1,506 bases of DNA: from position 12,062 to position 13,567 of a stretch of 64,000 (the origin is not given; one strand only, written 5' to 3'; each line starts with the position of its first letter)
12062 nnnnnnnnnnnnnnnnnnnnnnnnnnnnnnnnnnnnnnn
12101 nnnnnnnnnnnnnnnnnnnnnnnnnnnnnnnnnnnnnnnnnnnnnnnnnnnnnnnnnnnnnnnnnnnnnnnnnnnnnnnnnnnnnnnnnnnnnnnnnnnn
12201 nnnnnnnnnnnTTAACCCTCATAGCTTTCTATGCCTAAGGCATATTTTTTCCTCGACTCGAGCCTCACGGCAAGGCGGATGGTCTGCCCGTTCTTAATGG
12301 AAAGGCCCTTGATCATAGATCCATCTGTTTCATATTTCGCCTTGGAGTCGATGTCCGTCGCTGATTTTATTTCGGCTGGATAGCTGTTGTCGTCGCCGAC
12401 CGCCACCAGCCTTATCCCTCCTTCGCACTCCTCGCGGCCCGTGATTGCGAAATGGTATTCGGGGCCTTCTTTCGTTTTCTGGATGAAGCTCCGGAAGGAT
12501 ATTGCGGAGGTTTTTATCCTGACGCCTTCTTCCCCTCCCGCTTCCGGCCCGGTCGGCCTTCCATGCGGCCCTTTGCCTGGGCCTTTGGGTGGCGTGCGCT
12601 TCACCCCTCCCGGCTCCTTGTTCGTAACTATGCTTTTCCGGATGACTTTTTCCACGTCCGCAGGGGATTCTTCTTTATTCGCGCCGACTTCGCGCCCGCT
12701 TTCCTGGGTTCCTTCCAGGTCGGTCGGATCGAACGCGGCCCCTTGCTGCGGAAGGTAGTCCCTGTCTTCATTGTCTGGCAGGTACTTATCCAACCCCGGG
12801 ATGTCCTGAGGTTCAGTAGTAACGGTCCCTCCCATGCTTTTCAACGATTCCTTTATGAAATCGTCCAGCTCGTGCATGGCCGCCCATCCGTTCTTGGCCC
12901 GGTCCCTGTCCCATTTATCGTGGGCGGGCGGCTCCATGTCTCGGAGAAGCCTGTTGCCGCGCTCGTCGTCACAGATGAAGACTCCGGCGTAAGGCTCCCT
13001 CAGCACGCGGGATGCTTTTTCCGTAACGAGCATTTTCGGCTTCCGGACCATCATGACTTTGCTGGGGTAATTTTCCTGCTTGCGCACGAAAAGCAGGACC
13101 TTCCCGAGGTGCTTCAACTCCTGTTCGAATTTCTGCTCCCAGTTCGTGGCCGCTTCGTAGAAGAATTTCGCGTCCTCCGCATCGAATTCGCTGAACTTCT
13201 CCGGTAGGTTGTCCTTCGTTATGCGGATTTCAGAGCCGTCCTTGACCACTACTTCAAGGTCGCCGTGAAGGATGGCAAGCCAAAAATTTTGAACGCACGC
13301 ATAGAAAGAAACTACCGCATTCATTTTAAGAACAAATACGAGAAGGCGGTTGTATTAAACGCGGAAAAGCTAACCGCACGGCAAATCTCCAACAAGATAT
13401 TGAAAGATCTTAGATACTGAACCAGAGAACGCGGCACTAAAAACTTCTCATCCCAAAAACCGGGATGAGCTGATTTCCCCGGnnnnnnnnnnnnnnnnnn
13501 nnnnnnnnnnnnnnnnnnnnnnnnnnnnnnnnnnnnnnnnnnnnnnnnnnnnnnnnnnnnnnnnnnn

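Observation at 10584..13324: Three translationally coupled genes (A-B-C) with no recognisable domains form the first part of the island operon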

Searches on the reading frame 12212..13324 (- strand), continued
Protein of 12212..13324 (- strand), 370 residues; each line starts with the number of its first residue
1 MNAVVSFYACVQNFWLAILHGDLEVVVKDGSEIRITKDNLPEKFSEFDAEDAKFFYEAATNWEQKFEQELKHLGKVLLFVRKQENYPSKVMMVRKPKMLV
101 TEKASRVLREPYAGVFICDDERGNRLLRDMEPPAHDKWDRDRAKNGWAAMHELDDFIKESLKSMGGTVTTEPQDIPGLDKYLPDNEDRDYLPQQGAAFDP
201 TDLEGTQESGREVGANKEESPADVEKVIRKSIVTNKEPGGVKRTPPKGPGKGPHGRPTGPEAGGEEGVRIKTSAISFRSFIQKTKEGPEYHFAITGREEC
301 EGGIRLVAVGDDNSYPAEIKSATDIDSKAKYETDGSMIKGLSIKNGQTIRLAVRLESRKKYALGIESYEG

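Call 86: find_encoding_contigs(protein=P0080, flank=8000, max_places=2)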
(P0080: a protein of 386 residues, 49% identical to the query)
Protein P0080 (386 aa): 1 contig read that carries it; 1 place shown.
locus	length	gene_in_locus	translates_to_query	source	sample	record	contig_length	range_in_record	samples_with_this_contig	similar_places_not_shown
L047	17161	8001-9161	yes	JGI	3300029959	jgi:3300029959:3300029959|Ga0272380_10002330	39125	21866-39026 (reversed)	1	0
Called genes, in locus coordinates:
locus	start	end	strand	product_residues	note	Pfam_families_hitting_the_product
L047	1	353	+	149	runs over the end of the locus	?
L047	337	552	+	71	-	-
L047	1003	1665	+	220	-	PF00072:Response_reg, PF00486:Trans_reg_C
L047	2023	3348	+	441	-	PF02518:HATPase_c, PF14501:HATPase_c_5 (weak)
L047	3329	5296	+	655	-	-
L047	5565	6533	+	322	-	PF00145:DNA_methylase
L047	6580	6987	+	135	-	PF03852:Vsr, PF18741:MTES_1575 (faint)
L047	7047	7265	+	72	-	-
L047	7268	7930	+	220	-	-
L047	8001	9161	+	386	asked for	-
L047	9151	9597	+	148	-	-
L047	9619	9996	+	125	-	-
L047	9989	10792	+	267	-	PF19866:DUF6339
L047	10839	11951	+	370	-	-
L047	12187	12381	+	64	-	-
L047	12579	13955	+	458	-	PF01844:HNH, PF14279:HNH_5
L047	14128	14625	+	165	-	-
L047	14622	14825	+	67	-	-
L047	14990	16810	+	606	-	PF00004:AAA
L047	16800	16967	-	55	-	-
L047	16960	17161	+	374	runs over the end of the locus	-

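Call 87: find_encoding_contigs(protein=P0063, flank=8000, max_places=2)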
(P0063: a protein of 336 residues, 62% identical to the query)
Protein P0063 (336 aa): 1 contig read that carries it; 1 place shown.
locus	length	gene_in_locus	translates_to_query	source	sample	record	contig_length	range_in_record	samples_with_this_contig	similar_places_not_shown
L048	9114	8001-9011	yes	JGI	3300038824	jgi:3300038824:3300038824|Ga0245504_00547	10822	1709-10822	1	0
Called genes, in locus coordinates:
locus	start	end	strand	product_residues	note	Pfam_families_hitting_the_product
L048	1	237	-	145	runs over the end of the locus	PF00293:NUDIX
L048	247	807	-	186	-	PF00561:Abhydrolase_1 (weak), PF06821:Ser_hydrolase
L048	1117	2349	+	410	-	PF01555:N6_N4_Mtase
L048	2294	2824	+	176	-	-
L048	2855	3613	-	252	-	-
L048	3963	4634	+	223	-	-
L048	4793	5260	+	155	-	PF13408:Zn_ribbon_recom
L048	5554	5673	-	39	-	-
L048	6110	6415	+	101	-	PF00145:DNA_methylase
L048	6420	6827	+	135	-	PF03852:Vsr, PF04480:DUF559 (weak), PF18741:MTES_1575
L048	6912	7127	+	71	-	-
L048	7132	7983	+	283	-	-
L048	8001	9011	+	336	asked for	-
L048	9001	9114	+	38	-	?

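Call 88: search_protein_families(library=pfam, proteins=[L001:9781-9999:+], max_evalue=5)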
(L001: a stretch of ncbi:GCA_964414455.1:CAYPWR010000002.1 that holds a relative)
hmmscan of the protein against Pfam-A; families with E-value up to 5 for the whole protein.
L001:9781-9999:+ (72 aa): 3 families
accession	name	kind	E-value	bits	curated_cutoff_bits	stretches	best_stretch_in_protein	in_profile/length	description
PF06424.17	PRP1_N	-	0.04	14.8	22.4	1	19-60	54-93/144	PRP1 splicing factor, N-terminal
PF05816.16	TelA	-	0.047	13.2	30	1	34-68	90-124/332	Toxic anion resistance protein (TelA)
PF06330.16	TRI5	-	0.11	11.8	25.2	1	18-65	176-223/362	Trichodiene synthase (TRI5)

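Call 90: search_protein_families(library=phrogs, proteins=[P0001, L001:9781-9999:+], max_evalue=0.01)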
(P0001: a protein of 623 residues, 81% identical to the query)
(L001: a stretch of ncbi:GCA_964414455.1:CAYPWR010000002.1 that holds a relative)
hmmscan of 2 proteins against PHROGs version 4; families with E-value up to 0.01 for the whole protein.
P0001 (623 aa): 1 family
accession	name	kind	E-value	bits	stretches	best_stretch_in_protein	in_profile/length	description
phrog_38066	-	unknown function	0.0015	19.4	0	306-343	112-149/150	-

L001:9781-9999:+ (72 aa): 0 families

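Call 91: search_dna_similar(query=P0001, collection=plasmids, mode=protein, max_evalue=0.001, max_rows=15)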
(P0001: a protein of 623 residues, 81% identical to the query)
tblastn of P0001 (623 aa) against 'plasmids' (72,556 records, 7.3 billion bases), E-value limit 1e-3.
Records with a match: 29; places in all: 33; records where one place covers at least 80% of the query: 1.
Best place of each record, by identity: <60% 29.
By first word of the organism name: Ligilactobacillus 9; Lactococcus 6; Priestia 2; Arthrobacter 1; Deinococcus 1; Paenarthrobacter 1; Planococcus 1; Haloplanus 1; Halobaculum 1; Halobacterium 1; and 5 more.
By predicted mobility (MOB-suite, as given by PLSDB): non-mobilizable 13; mobilizable 10; conjugative 6.
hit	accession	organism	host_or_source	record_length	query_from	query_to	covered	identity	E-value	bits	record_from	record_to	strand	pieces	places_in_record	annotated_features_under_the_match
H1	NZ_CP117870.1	Arthrobacter agilis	cell culture,Middle part of the water ...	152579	2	619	99%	28.6%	3e-52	201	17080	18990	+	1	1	hypothetical protein (x3)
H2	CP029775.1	Deinococcus actinosclerus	mixed culture,wastewater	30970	18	477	74%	35.8%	3e-72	261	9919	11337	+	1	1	hypothetical protein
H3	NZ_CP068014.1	Paenarthrobacter ureafaciens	cell culture,in the nicotine environment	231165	32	471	71%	31.5%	4e-42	171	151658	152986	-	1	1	hypothetical protein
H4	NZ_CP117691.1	Priestia megaterium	ginseng,Single cell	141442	20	436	67%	31.1%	5e-53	204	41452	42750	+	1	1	hypothetical protein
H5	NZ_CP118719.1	Priestia aryabhattai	Pure isolate,Tap water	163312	20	436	67%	31.1%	9e-53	203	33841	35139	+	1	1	hypothetical protein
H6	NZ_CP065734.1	Lactococcus lactis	-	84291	20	440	68%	30.5%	6e-41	167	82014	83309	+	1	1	hypothetical protein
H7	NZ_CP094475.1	Lactococcus lactis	kefir grains,pure culture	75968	20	440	68%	30.5%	7e-41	167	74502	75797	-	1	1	hypothetical protein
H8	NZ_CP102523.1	Lactococcus lactis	Homo sapiens,Cell culture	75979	20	440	68%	30.5%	7e-41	167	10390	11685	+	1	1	hypothetical protein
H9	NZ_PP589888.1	Lactococcus sp.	Bacterial culture,Dairy environment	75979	20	440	68%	30.5%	7e-41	167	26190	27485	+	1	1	hypothetical protein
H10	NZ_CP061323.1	Lactococcus lactis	butter,butter starter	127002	20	440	68%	30.5%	7e-41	167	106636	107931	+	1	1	hypothetical protein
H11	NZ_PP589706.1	Lactococcus sp.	Bacterial culture,Dairy environment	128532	20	440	68%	30.5%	7e-41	167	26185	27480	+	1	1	hypothetical protein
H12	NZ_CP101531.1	Ligilactobacillus salivarius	Xinyang black-feather laying hens,mixed ...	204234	20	437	67%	29.8%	2e-41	169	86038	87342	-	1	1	hypothetical protein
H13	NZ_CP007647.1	Ligilactobacillus salivarius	swine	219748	20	437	67%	29.6%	4e-41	168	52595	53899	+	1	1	hypothetical protein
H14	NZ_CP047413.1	Ligilactobacillus salivarius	Equus caballus,Isolated and purified ...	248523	20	437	67%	29.6%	2e-40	166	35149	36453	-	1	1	hypothetical protein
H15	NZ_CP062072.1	Ligilactobacillus salivarius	swine,cell culture,feces,feces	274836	20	437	67%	29.4%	3e-40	165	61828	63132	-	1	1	hypothetical protein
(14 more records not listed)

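Call 92: get_annotated_region(hit=H6, flank=7000)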
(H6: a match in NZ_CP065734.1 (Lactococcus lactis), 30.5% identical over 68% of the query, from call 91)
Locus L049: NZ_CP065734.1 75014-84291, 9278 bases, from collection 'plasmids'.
description: Lactococcus lactis strain FDAARGOS_866 plasmid unnamed4, complete sequence
organism: Lactococcus lactis (NCBI taxid 1358)
taxonomy: Bacteria; Bacillota; Bacilli; Lactobacillales; Streptococcaceae; Lactococcus; Lactococcus lactis
host: -; source: -; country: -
typing (MOB-suite, as given by PLSDB): mobilizable; replicon rep_cluster_2422; relaxase MOB_Unknown
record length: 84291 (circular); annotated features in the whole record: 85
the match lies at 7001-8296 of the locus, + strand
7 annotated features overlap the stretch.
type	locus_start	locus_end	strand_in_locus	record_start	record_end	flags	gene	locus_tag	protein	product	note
CDS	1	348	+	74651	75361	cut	-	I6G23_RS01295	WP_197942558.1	hypothetical protein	-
CDS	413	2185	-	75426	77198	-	-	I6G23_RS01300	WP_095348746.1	AlwI family type II restriction endonuclease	-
CDS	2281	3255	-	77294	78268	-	-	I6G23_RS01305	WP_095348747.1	Dam family site-specific DNA-(adenine-N6)-methyltransferase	GO:0006306 - DNA methylation [Evidence IEA]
CDS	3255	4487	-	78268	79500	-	-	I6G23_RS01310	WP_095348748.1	DNA adenine methylase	GO:0032775 - DNA methylation on adenine [Evidence IEA]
CDS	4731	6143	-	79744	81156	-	-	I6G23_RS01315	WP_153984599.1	protein kinase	GO:0006468 - protein phosphorylation [Evidence IEA]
CDS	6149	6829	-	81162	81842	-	-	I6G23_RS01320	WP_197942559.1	IS6 family transposase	-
CDS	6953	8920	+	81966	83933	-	-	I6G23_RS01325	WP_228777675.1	hypothetical protein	-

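Call 93: get_annotated_region(hit=H1, flank=7000)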
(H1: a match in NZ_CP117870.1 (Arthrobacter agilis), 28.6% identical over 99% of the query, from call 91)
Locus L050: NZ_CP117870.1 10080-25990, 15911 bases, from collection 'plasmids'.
description: Arthrobacter agilis strain TMP24 plasmid pAAG24-152, complete sequence
organism: Arthrobacter agilis (NCBI taxid 37921)
taxonomy: Bacteria; Actinomycetota; Actinomycetes; Micrococcales; Micrococcaceae; Arthrobacter; Arthrobacter agilis
host: -; source: cell culture,Middle part of the water column of temporary meltwater pond; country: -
typing (MOB-suite, as given by PLSDB): mobilizable; relaxase MOBF
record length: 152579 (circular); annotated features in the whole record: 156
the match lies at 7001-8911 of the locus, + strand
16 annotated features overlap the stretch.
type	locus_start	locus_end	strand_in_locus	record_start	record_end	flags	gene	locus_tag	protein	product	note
CDS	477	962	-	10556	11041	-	-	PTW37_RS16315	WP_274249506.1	histone-like nucleoid-structuring protein Lsr2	-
CDS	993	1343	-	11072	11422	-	-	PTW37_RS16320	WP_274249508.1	Lsr2 family protein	-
CDS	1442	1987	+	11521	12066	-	-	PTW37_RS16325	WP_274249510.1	hypothetical protein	-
CDS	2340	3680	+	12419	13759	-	dcm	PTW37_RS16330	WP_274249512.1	DNA (cytosine-5-)-methyltransferase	GO:0006304 - DNA modification [Evidence IEA]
CDS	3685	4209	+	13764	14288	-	vsr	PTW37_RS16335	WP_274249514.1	DNA mismatch endonuclease Vsr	GO:0006298 - mismatch repair [Evidence IEA]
CDS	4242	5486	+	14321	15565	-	-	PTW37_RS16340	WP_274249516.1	type II restriction endonuclease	GO:0009307 - DNA restriction-modification system [Evidence IEA]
CDS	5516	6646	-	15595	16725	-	-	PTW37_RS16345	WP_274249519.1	DUF3320 domain-containing protein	-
CDS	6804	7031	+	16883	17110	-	-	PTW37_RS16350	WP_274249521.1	hypothetical protein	-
CDS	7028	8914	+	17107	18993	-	-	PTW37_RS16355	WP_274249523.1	hypothetical protein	-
CDS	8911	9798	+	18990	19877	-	-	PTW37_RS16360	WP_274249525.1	hypothetical protein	-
CDS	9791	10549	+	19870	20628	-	-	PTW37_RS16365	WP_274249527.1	DUF6339 family protein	-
CDS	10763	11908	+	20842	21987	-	-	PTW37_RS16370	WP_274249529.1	Shedu immune nuclease family protein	-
CDS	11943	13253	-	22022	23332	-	-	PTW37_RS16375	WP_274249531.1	ISL3 family transposase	-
CDS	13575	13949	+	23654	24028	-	-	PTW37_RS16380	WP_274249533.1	hypothetical protein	-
CDS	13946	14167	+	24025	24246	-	-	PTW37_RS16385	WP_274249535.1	hypothetical protein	-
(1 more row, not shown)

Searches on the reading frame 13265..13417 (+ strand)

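Call 88: search_protein_families(library=pfam, proteins=[window:13265-13417:+], max_evalue=5)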
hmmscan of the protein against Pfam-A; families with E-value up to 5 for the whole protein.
seq(51 aa): 3 families
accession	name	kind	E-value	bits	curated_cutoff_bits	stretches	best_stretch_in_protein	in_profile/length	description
PF03642.18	MAP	-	0.036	14.8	24.3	1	14-46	55-87/88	MAP domain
PF03698.18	UPF0180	-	0.053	14.1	25.4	1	19-45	48-74/77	Uncharacterised protein family (UPF0180)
PF09368.15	Sas10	-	0.12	13.3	25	1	13-30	24-41/74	Sas10 C-terminal domain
